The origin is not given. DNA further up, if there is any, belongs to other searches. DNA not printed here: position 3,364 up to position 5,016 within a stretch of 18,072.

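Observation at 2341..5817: Compact five-gene radical-SAM/SPASM RiPP-like islet between uvrA and the lgt-trxB block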

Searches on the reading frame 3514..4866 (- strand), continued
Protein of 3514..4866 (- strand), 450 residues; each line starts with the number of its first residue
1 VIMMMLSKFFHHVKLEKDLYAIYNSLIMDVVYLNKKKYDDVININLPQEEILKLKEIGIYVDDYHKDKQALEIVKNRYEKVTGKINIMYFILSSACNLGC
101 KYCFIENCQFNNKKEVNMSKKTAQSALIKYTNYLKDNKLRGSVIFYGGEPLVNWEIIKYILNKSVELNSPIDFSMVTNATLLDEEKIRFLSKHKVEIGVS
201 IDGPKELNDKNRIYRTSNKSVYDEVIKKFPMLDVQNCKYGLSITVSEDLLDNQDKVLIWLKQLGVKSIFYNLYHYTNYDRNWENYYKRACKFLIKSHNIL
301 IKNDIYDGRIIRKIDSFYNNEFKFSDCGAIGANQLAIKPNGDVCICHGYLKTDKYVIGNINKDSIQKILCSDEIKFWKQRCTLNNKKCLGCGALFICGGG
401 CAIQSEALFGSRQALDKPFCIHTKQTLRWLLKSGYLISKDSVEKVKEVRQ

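Call 13: find_encoding_contigs(protein=P0055, flank=6000, max_places=2)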
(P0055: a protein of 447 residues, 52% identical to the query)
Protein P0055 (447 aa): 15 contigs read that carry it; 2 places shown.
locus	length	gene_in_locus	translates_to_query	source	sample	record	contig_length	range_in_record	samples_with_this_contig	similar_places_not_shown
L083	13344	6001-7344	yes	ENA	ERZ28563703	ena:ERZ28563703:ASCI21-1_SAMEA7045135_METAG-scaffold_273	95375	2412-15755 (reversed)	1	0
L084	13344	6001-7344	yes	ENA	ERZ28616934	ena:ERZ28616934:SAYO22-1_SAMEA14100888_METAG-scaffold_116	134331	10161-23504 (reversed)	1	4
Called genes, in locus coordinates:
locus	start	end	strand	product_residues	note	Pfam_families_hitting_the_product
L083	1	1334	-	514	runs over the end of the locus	PF08238:Sel1 (faint)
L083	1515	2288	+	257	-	PF12146:Hydrolase_4, PF00561:Abhydrolase_1, PF12697:Abhydrolase_6, PF00561:Abhydrolase_1 (weak)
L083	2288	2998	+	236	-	PF08245:Mur_ligase_M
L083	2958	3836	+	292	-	PF08245:Mur_ligase_M, PF02875:Mur_ligase_C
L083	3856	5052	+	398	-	PF01820:Dala_Dala_lig_N, PF02222:ATP-grasp (faint), PF02655:ATP-grasp_3 (weak), PF02786:CPSase_L_D2, PF07478:Dala_Dala_lig_C, PF08443:RimK (faint)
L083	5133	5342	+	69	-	-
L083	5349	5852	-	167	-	-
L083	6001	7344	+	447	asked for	PF13353:Fer4_12, PF04055:Radical_SAM, PF13186:SPASM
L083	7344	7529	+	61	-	-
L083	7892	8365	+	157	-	PF00293:NUDIX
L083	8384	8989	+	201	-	PF03848:TehB, PF08241:Methyltransf_11 (weak), PF08242:Methyltransf_12 (weak), PF13649:Methyltransf_25 (weak)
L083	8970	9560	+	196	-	-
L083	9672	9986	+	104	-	PF12643:MazG-like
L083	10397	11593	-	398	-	PF14659:Phage_int_SAM_3, PF00589:Phage_integrase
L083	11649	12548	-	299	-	PF14022:DUF4238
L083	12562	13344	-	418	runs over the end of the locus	-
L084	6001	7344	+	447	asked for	PF13353:Fer4_12, PF04055:Radical_SAM, PF13186:SPASM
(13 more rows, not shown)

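Call 14: find_encoding_contigs(protein=P0059, flank=6000, max_places=1)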
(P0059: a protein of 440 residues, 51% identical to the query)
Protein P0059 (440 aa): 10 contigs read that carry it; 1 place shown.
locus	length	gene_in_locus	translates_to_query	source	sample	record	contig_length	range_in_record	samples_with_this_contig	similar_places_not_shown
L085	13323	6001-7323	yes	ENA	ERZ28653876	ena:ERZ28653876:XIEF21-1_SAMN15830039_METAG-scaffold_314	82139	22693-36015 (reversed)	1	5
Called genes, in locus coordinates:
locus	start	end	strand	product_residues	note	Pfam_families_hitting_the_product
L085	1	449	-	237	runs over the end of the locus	PF02463:SMC_N (faint), PF13175:AAA_15 (weak), PF13476:AAA_23, PF13175:AAA_15, PF13304:AAA_21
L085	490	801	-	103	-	-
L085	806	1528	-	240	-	PF12695:Abhydrolase_5, PF12146:Hydrolase_4 (weak), PF00561:Abhydrolase_1 (weak)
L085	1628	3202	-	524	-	PF01145:Band_7, PF15975:Flot (weak)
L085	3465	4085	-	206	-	PF01865:PhoU_div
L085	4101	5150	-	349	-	PF01384:PHO4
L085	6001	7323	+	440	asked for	PF13353:Fer4_12, PF04055:Radical_SAM, PF13186:SPASM (weak)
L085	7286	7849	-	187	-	-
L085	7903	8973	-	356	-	PF04237:YjbR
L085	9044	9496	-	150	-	PF14317:YcxB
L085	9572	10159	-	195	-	PF00929:RNase_T, PF13482:RNase_H_2 (weak), PF16473:Rv2179c-like (weak)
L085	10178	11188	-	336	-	-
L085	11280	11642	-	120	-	PF04073:tRNA_edit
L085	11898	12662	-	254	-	PF01797:Y1_Tnp (weak)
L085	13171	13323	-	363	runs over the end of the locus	PF00596:Aldolase_II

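Call 15: find_encoding_contigs(protein=P0073, flank=6000, max_places=1)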
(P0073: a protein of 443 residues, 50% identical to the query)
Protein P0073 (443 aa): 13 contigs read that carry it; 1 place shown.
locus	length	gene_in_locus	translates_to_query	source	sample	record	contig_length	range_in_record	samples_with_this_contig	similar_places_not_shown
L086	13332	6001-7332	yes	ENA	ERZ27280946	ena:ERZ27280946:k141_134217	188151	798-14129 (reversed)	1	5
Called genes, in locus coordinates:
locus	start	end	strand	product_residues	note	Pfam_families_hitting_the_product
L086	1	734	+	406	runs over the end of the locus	PF00579:tRNA-synt_1b, PF22421:SYY_C-terminal, PF01479:S4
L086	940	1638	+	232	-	PF18813:PBECR4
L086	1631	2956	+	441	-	PF07690:MFS_1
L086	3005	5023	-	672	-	-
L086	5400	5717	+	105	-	-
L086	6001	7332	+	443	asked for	PF13353:Fer4_12, PF04055:Radical_SAM, PF13186:SPASM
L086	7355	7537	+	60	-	-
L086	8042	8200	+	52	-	-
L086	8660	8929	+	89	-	PF00872:Transposase_mut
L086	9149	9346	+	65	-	PF00872:Transposase_mut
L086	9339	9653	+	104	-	PF00872:Transposase_mut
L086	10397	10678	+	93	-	-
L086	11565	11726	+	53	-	-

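Call 16: find_encoding_contigs(protein=P0085, flank=6000, max_places=1)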
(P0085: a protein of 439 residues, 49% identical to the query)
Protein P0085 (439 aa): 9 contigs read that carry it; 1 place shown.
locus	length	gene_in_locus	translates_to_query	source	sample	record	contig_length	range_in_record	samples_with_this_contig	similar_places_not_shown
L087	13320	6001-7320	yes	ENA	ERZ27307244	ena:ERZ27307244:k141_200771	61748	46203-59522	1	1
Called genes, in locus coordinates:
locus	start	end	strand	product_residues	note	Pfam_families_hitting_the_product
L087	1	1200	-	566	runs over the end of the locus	PF13306:LRR_5, PF13855:LRR_8 (faint), PF13306:LRR_5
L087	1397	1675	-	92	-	PF00216:Bac_DNA_binding, PF18291:HU-HIG (weak)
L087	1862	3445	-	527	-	PF01943:Polysacc_synt, PF03023:MurJ, PF01554:MatE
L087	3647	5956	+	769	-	PF12696:TraG-D_C (faint)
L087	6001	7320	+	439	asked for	PF13353:Fer4_12, PF04055:Radical_SAM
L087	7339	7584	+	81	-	-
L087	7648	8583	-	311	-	-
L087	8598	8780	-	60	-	-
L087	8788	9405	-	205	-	PF00575:S1, PF23459:S1_RRP5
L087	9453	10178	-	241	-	PF01479:S4, PF00849:PseudoU_synth_2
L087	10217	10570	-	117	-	PF00849:PseudoU_synth_2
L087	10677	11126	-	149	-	PF01479:S4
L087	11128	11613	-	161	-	PF01252:Peptidase_A8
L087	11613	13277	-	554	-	-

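Call 17: find_encoding_contigs(protein=P0047, flank=6000, max_places=1)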
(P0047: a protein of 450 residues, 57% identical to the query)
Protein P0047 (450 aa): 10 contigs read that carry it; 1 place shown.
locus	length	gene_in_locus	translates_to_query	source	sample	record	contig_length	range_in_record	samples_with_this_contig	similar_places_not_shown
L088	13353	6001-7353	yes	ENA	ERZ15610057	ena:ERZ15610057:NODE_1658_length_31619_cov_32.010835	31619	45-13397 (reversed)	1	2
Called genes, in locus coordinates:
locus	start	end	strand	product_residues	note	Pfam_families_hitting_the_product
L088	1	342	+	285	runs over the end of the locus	PF02016:Peptidase_S66, PF17676:Peptidase_S66C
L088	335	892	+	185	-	PF13302:Acetyltransf_3, PF13420:Acetyltransf_4 (weak), PF00583:Acetyltransf_1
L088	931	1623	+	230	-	PF03575:Peptidase_S51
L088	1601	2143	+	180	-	PF00702:Hydrolase, PF13419:HAD_2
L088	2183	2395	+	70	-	PF00005:ABC_tran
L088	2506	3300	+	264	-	PF00005:ABC_tran, PF02463:SMC_N (faint), PF13304:AAA_21 (faint), PF12848:ABC_tran_Xtn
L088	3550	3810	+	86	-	-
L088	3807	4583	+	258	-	PF01048:PNP_UDP_1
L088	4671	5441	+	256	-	PF01636:APH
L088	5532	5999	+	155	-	PF00583:Acetyltransf_1, PF13673:Acetyltransf_10, PF13508:Acetyltransf_7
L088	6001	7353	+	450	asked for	PF13353:Fer4_12, PF04055:Radical_SAM, PF13186:SPASM (weak)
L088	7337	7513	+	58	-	-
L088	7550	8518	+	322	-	-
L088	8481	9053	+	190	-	PF01725:Ham1p_like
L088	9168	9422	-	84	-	PF01381:HTH_3 (faint)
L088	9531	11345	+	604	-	PF00501:AMP-binding, PF13193:AMP-binding_C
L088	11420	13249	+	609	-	PF00512:HisKA, PF02518:HATPase_c, PF00072:Response_reg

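Call 35: search_solved_structures(query=A1, max_evalue=0.001, show_alignments=2)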
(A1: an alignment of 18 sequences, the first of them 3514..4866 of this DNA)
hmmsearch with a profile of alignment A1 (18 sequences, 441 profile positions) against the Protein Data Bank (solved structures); distinct sequences matched with E-value up to 0.001: 13.
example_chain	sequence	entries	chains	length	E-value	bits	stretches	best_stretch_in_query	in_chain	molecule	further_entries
5wgg_A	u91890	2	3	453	2.8e-43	151.5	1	79-427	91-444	Radical SAM domain protein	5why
8vpo_A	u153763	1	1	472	5.8e-37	130.7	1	10-432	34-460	Radical SAM core domain-containing protein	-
4k37_A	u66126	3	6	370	1.1e-31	113.3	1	90-405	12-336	Anaerobic sulfatase-maturating enzyme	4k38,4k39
4k36_A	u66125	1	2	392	1.8e-31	112.6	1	90-405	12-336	Anaerobic sulfatase-maturating enzyme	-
9gm3_A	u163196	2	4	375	1.2e-23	86.8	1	87-251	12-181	ChlB radical SAM domain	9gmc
5v1q_A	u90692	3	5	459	2e-07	33.3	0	41-192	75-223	Radical SAM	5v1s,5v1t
6y1x_A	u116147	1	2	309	1.7e-05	27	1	82-183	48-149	Radical SAM domain protein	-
7n7i_A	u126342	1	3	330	4e-05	25.7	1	64-258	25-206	Viperin-like enzyme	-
6efn_A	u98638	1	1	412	0.00013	24.1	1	88-256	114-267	Sporulation killing factor maturation protein SkfB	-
9dfw_A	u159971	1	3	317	0.00015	23.8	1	89-258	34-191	Radical SAM core domain-containing protein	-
9dgw_A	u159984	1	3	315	0.00017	23.7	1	89-258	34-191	Radical SAM core domain-containing protein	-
6b4c_A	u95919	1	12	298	0.00019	23.5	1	89-258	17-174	Viperin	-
9dfn_A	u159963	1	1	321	0.00056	22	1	82-200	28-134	Radical SAM core domain-containing protein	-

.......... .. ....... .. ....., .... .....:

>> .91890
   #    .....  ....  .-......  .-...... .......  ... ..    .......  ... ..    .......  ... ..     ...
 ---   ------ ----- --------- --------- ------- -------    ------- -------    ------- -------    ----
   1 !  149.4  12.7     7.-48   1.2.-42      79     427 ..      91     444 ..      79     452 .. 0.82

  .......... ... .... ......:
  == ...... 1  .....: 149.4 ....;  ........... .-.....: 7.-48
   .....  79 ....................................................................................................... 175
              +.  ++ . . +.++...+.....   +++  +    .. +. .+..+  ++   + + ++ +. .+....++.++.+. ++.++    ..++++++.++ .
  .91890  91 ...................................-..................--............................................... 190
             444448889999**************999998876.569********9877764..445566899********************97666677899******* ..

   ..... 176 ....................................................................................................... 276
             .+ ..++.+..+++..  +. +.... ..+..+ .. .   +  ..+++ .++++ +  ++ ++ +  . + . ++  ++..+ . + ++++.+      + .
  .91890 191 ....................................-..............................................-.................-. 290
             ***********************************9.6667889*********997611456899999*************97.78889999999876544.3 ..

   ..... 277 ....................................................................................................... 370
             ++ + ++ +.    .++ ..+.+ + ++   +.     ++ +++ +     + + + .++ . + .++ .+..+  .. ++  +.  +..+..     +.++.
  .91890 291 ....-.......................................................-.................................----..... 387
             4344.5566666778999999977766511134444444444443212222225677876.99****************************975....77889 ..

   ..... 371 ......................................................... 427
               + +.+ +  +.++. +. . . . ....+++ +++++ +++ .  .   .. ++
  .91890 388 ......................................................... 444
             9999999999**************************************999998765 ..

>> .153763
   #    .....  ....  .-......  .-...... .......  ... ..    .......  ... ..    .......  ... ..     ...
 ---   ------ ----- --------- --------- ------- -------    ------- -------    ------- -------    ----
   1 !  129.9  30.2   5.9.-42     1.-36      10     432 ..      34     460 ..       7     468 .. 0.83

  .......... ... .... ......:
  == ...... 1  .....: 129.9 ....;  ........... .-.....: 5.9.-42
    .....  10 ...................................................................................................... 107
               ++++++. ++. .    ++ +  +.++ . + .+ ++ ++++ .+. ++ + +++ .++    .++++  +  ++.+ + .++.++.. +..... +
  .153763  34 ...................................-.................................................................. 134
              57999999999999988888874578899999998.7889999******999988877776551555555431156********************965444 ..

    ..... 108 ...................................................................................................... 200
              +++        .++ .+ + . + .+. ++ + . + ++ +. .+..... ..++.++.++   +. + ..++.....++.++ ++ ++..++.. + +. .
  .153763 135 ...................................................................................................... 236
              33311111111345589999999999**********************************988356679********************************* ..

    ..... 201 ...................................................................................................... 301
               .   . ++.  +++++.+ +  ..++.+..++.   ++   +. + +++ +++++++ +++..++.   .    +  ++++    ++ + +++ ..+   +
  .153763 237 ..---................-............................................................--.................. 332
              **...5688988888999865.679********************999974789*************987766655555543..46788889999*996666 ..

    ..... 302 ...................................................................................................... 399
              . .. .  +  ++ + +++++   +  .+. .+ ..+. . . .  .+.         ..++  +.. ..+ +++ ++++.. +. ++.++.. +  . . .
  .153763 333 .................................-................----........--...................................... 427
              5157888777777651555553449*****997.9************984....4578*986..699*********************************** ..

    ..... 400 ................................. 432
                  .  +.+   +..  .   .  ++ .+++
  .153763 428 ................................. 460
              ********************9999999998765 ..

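Call 42: find_related_loci(query=A1, collection=viral_contigs, flank=5000)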
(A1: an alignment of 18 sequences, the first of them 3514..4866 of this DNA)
Query A1 (450 aa) in viral_contigs; peptide patterns used: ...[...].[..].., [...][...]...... (x = any residue, [..] = any of these).
295 stretches matched a pattern; 173 encode a relative of the query (tblastn E <= 1e-3); the best 80 are kept; 80 distinct loci.
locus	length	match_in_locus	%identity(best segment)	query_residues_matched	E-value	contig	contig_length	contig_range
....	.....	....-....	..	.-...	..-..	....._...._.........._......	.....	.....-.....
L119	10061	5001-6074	24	68-405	3e-30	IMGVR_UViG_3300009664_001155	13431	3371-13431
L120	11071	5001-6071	25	88-439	8e-27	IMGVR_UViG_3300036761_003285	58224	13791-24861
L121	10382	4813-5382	32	78-272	1e-23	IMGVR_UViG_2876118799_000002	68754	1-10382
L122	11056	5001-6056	28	85-420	2e-23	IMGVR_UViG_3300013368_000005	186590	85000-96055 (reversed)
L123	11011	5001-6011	28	85-405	2e-23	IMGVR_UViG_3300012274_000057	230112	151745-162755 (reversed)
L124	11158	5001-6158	23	75-448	4e-23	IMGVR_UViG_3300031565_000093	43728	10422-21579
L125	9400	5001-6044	25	68-411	5e-23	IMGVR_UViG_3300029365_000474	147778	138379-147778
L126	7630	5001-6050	25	84-427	2e-22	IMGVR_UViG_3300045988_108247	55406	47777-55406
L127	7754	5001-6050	25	84-427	2e-22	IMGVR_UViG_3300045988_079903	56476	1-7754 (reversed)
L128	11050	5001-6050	25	84-427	2e-22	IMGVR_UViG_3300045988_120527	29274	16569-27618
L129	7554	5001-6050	25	84-427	2e-22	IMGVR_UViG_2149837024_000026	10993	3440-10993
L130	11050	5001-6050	25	84-427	2e-22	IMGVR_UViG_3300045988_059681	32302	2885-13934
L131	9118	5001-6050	25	84-427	2e-22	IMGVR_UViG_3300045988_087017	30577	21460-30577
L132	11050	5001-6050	25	84-427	2e-22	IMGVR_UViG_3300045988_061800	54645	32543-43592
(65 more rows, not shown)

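Call 57: predict_structure(alignment_id=A1)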
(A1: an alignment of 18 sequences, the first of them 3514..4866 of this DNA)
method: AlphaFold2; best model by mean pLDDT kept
length: 450 residues; sequences in the alignment: 18
mean_pLDDT: 88.0   pTM: 0.87
mean pLDDT of the five models: 88.0, 87.5, 86.9, 86.2, 85.9
residues with pLDDT >= 90: 279; 70-90: 136; 50-70: 18; < 50: 17
segments of 3 or more residues with pLDDT < 50: 105-112, 442-450
pLDDT, mean of each block of 10 residues (from residue 1): 85 94 92 96 94 94 93 90 90 85 46 76 98 95 92 97 98 96 97 97 93 88 95 95 92 97 94 77 89 95 91 84 70 93 89 90 95 90 87 80 81 80 88 85 37
secondary structure, 60 per line:
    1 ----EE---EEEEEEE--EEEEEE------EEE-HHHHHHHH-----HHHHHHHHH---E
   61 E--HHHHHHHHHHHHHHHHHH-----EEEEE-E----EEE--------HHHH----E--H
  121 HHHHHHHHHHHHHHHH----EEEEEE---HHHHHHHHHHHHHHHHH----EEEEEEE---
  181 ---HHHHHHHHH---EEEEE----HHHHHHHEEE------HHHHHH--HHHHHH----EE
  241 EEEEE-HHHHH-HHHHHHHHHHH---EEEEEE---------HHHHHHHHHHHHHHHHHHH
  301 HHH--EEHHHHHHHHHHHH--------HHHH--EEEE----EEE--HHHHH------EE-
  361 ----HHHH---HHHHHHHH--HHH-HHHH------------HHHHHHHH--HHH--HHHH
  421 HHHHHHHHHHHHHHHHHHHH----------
elements in order: E10-16 E19-24 E31-33 H35-42 H48-56 H64-81 E87-91 E98-100 H109-112 H120-136 E141-146 H150-166 E171-177 H184-192 E196-200 H205-211 E212-214 H221-226 H229-234 E239-245 H247-251 H253-263 E267-272 H282-303 H308-319 H328-331 E334-337 E342-344 H347-351 H365-368 H372-379 H386-389 H402-409 H417-440
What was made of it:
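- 3514..4866 (-): Radical SAM/SPASM peptide maturase with an N-terminal RRE-like domain (probable start ATG 4854-4860). AlphaFold pLDDT 88, with a beta3-alpha3 N-terminal domain at residues 10-81 (call 57).
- On rSAM/SPASM RiPP maturase (general class): The AlphaFold model has strands at 10-16, 19-24 and 31-33, then helices at 35-42, 48-56 and 64-81, with pLDDT 85-96 (call 57).
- The rSAM carries an RRE-like peptide-binding domain (call 57).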
